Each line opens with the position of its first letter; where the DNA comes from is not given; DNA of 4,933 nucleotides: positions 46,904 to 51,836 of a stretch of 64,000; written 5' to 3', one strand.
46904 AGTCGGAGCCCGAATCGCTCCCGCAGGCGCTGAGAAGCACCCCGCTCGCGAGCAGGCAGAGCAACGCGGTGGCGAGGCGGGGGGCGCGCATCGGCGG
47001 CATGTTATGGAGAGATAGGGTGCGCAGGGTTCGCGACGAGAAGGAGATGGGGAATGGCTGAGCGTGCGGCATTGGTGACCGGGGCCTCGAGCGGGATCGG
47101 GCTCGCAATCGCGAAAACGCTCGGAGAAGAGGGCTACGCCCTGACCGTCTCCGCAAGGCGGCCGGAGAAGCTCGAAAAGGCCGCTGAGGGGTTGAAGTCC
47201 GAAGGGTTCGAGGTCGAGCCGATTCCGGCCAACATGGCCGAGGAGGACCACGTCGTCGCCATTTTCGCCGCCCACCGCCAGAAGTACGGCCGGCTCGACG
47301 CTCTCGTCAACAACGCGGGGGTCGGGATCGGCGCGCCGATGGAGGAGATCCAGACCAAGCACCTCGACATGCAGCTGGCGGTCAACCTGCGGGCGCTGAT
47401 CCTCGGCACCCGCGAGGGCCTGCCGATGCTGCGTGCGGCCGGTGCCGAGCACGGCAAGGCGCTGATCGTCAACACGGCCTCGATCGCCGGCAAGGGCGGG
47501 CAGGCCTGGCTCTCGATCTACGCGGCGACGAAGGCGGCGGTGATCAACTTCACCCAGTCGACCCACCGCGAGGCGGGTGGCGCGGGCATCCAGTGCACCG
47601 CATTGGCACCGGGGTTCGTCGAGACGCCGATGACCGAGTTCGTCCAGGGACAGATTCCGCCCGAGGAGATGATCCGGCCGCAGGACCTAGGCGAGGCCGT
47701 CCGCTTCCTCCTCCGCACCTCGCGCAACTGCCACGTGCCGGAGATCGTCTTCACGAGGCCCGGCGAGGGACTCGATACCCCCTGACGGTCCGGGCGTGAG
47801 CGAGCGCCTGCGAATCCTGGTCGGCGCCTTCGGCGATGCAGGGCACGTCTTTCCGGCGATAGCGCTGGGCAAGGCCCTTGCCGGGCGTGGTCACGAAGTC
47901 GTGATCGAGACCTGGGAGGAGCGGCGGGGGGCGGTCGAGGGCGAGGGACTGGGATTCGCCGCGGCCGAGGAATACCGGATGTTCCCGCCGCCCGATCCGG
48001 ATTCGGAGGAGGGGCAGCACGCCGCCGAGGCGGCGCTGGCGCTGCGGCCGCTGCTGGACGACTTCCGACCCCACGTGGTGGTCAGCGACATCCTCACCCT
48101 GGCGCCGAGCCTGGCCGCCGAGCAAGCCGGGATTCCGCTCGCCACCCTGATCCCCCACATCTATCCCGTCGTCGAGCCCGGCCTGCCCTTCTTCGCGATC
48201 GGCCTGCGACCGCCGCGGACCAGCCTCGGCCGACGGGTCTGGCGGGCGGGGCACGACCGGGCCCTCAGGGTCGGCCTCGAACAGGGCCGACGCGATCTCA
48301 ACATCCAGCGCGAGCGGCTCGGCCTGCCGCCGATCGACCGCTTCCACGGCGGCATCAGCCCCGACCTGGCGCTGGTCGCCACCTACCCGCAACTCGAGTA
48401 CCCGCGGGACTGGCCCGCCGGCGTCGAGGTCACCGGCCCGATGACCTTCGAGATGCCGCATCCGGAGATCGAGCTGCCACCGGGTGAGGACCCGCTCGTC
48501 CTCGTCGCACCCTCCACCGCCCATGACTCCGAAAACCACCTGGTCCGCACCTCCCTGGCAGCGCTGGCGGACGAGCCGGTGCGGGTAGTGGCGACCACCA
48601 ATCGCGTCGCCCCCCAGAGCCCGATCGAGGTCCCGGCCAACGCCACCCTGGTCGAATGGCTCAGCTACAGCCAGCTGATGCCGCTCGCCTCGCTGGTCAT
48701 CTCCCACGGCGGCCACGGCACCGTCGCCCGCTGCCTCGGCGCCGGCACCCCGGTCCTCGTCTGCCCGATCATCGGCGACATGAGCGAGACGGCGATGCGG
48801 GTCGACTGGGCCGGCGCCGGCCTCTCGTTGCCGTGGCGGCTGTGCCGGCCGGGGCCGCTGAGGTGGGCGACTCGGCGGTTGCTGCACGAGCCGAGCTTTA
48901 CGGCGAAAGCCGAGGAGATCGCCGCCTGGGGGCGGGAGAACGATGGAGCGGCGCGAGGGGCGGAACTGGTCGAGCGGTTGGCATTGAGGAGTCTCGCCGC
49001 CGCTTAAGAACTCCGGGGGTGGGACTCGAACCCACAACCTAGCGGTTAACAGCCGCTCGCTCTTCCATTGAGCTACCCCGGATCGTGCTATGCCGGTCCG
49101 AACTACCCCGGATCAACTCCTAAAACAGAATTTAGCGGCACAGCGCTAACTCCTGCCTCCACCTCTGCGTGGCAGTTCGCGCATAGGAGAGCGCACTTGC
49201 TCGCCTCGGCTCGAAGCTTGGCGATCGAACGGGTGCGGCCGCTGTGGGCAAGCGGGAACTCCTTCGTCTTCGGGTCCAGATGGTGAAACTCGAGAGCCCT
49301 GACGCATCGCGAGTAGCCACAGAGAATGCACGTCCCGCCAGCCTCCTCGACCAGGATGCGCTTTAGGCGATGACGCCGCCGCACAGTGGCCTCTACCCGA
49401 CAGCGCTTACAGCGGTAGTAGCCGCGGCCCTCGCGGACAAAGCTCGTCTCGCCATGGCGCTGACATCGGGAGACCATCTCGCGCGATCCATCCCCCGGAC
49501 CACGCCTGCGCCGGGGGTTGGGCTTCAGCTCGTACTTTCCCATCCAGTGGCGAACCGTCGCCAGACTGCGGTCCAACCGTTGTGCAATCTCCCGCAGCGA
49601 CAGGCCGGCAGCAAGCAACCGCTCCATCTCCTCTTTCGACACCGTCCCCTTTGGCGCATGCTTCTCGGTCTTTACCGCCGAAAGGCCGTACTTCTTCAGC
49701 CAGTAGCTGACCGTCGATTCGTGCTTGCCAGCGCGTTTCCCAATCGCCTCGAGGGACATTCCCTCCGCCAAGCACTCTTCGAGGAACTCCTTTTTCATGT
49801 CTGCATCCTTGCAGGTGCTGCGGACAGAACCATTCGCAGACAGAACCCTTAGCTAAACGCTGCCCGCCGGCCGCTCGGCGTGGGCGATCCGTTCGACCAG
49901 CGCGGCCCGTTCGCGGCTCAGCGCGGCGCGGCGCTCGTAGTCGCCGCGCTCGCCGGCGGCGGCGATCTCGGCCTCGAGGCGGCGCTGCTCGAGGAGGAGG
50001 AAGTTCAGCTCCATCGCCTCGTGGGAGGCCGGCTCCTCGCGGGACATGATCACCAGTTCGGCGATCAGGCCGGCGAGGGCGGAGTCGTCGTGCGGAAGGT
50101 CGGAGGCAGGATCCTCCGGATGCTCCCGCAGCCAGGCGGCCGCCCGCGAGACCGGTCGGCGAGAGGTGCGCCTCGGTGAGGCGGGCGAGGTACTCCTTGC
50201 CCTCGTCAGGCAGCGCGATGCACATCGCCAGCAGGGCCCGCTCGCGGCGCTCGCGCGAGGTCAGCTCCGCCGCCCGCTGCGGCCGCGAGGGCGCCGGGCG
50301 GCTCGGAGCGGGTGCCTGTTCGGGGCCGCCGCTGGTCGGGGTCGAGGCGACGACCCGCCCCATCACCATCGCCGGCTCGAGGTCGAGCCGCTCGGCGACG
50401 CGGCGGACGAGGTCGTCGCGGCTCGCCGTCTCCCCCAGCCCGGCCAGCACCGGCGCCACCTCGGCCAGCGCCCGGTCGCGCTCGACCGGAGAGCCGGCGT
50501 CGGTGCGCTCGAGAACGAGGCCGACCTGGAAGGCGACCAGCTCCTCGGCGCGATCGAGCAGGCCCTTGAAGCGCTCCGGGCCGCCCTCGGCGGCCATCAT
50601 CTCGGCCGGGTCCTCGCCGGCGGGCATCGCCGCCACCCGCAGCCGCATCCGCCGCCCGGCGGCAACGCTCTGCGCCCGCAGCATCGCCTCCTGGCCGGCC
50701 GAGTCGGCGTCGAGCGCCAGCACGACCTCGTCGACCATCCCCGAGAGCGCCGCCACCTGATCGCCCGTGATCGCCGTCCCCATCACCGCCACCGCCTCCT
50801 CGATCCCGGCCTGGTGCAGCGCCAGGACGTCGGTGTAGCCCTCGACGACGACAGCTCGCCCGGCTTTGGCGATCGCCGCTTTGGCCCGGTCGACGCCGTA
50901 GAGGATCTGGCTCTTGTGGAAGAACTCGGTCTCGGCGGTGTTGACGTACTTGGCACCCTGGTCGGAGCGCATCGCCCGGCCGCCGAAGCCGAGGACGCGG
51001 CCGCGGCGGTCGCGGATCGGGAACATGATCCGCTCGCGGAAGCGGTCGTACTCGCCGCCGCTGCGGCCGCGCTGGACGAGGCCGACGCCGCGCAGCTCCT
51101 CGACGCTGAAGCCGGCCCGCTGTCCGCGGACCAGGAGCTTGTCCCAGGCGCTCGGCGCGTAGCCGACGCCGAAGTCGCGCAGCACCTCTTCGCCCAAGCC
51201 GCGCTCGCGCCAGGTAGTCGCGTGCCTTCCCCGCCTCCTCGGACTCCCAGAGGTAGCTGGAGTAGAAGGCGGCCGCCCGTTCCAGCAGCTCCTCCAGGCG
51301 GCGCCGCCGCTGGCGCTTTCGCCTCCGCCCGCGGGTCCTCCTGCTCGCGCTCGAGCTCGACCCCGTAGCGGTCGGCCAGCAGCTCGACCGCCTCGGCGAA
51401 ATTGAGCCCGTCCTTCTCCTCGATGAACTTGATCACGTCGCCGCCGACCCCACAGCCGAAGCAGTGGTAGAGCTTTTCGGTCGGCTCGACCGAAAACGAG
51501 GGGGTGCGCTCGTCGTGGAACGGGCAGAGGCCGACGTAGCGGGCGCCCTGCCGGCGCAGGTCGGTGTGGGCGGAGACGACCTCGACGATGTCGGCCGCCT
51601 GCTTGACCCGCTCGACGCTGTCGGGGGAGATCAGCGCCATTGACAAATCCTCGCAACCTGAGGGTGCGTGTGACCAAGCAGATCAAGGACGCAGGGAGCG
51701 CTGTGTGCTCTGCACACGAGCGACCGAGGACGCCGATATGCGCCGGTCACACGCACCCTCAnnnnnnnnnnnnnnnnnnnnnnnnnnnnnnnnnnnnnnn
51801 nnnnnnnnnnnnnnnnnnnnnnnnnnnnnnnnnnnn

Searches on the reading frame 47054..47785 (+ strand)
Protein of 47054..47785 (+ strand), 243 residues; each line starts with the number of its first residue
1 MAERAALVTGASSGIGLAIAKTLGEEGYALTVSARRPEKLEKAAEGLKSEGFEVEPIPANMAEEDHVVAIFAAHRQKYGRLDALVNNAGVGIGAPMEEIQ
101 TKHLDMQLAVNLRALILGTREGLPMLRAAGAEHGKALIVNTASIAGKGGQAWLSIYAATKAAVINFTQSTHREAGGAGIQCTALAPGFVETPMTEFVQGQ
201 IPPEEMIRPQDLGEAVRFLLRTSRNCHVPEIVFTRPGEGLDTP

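Call 14: search_protein_families(library=pfam, proteins=[window:47054-47785:+], max_evalue=0.001)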
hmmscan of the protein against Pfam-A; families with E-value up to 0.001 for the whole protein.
window:47054-47785:+ (243 aa): 4 families
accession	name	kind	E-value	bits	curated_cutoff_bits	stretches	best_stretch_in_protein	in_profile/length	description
PF00106.31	adh_short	-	3.7e-51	173.8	26.6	1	5-196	2-189/195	short chain dehydrogenase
PF13561.12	adh_short_C2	-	2.9e-35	122.4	27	1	10-221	1-218/236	Enoyl-(Acyl carrier protein) reductase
PF08659.16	KR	-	7.8e-11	42.6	22.6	1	7-173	4-166/180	KR domain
PF01370.27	Epimerase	-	9.8e-06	25.6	20.9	1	6-192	1-175/240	NAD dependent epimerase/dehydratase family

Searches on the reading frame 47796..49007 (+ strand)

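Call 14: search_protein_families(library=pfam, proteins=[window:47796-49007:+], max_evalue=0.001)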
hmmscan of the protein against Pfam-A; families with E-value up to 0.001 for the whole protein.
window:47796-49007:+ (403 aa): 6 families
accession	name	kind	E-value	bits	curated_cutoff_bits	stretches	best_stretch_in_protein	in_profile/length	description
PF06722.18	EryCIII-like_C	-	6.2e-13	49.4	31.7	1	254-377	4-127/145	Erythromycin biosynthesis protein CIII-like, C-terminal domain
PF04101.22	Glyco_tran_28_C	-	9.1e-08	32.7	22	1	281-373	51-151/166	Glycosyltransferase family 28 C-terminal domain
PF03033.26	Glyco_transf_28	-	1.1e-06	29.3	26.2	1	8-115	2-114/139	Glycosyltransferase family 28 N-terminal domain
PF00201.24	UDPGT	-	2.6e-06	27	19.5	1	248-368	292-411/499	UDP-glucoronosyl and UDP-glucosyl transferase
PF13579.12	Glyco_trans_4_4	-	6.3e-05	23.8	29.7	1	24-158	10-130/158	Glycosyl transferase 4-like domain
PF13439.12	Glyco_transf_4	-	9.9e-05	22.9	28.5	1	23-158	10-136/170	Glycosyltransferase Family 4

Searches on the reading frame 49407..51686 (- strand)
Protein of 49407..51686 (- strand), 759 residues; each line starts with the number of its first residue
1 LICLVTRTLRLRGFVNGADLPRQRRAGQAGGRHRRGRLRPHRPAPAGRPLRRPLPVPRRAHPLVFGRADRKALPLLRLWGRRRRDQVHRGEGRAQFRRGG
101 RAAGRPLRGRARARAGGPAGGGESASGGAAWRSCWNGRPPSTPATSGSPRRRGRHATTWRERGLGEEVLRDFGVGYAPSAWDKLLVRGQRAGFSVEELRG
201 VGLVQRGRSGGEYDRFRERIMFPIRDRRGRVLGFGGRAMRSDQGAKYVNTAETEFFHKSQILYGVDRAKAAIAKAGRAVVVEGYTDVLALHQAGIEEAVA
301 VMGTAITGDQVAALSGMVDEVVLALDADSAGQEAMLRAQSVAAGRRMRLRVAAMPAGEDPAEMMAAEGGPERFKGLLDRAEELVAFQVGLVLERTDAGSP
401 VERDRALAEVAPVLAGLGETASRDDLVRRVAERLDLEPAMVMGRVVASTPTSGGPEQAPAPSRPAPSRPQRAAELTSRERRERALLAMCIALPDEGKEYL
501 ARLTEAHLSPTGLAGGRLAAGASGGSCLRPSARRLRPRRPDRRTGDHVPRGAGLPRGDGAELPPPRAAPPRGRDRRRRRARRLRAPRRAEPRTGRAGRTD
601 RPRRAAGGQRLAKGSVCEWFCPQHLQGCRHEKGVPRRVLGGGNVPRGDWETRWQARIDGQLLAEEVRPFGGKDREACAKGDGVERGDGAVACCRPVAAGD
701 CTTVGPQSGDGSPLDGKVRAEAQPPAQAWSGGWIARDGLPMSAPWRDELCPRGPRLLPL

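Call 91: search_protein_families(library=pfam, proteins=[window:49407-51686:-], max_evalue=0.00001)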
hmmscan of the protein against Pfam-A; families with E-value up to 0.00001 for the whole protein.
window:49407-51686:- (759 aa): 5 families
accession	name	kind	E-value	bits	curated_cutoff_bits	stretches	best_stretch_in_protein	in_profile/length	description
PF08275.17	DNAG_N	-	5.6e-35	120.7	26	1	160-269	19-128/128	DNA primase catalytic core, N-terminal domain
PF13155.12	Toprim_2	-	4.1e-19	69.2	22.1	1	279-363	1-87/88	Toprim-like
PF13662.12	Toprim_4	-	1.4e-18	67.3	25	1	277-350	2-82/85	Toprim domain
PF01751.28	Toprim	-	1.1e-11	45.2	23.1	1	278-341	2-79/96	Toprim domain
PF13362.12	Toprim_3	-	3.4e-07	31.1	27.2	1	278-368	2-93/95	Toprim domain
